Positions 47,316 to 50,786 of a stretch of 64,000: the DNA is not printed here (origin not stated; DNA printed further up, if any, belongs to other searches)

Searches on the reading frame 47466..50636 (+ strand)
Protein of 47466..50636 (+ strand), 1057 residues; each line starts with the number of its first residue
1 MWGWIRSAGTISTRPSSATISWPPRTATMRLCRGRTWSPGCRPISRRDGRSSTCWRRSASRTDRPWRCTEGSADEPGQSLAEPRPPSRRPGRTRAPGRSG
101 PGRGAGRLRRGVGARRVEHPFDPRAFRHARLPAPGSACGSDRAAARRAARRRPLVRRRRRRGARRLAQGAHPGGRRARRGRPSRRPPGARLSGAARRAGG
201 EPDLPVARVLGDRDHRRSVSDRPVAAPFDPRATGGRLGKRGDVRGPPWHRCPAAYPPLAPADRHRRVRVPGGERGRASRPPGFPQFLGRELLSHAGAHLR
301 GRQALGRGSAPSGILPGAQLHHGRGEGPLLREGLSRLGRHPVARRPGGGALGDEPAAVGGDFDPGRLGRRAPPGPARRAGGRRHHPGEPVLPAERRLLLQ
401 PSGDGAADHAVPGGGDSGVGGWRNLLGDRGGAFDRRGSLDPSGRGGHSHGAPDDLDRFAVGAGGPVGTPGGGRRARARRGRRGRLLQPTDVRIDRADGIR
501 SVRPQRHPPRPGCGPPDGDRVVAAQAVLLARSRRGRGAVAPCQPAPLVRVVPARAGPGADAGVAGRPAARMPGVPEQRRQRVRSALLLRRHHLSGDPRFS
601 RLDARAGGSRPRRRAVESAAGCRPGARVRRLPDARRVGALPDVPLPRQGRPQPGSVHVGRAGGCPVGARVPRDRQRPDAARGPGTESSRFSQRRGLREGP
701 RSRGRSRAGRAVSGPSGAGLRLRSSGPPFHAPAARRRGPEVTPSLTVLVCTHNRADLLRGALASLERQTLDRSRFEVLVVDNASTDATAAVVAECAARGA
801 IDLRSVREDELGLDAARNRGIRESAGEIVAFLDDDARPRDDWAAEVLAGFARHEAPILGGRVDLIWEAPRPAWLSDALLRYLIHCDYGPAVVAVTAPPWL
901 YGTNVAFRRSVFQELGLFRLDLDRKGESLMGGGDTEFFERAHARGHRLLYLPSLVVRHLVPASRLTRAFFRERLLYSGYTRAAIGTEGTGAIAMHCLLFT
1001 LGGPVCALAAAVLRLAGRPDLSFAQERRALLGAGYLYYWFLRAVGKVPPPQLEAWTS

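Call 26: search_protein_families(library=pfam, proteins=[window:47466-50636:+], max_evalue=0.001)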
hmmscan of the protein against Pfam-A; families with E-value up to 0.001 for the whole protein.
window:47466-50636:+ (1057 aa): 3 families
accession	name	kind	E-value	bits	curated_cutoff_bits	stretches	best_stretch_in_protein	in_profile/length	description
PF00535.33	Glycos_transf_2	-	5.3e-25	88.7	23.3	1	746-915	1-167/168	Glycosyl transferase family 2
PF13641.12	Glyco_tranf_2_3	-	3e-13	50.8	27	1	743-966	1-217/230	Glycosyltransferase like family 2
PF10111.15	Glyco_tranf_2_2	-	7.7e-07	29.3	27.3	1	773-836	28-92/276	Glycosyltransferase like family 2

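Call 67: search_protein_families(library=ncbifam, proteins=[window:47466-50636:+], max_evalue=1e-8)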
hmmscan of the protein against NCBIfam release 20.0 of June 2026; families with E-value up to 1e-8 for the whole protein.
window:47466-50636:+ (1057 aa): 7 families
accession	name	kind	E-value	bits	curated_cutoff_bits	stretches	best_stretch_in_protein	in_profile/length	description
NF038302.1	EPS_HpsE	equivalog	3.7e-30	105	300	1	745-975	3-239/307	hormogonium polysaccharide biosynthesis glycosyltransferase HpsE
TIGR03965.1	mycofact_glyco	equivalog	2.7e-29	102.4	280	1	738-977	70-297/467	mycofactocin biosynthesis glycosyltransferase MftF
NF041394.1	GtaseAglG_Halo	equivalog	4.6e-29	101.7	440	1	746-984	4-241/304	glucosyl-dolichyl phosphate glucuronosyltransferase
NF041875.1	EPS_EpsD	equivalog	6.4e-27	94.8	370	1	745-960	1-208/325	exopolysaccharide biosynthesis glycosyltransferase EpsD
NF038299.1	EPS_HpsN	equivalog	5.7e-12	45.2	425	1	743-862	1-119/317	hormogonium polysaccharide biosynthesis glycosyltransferase HpsN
NF007482.0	PRK10073.1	equivalog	6.2e-12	45.2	423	1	742-836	5-96/334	glycosyltransferase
NF050050.1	ProtGlycPglI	equivalog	8.9e-10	38.4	500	1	743-836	2-94/306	GalNAc(5)-diNAcBac-PP-undecaprenol beta-1,3-glucosyltransferase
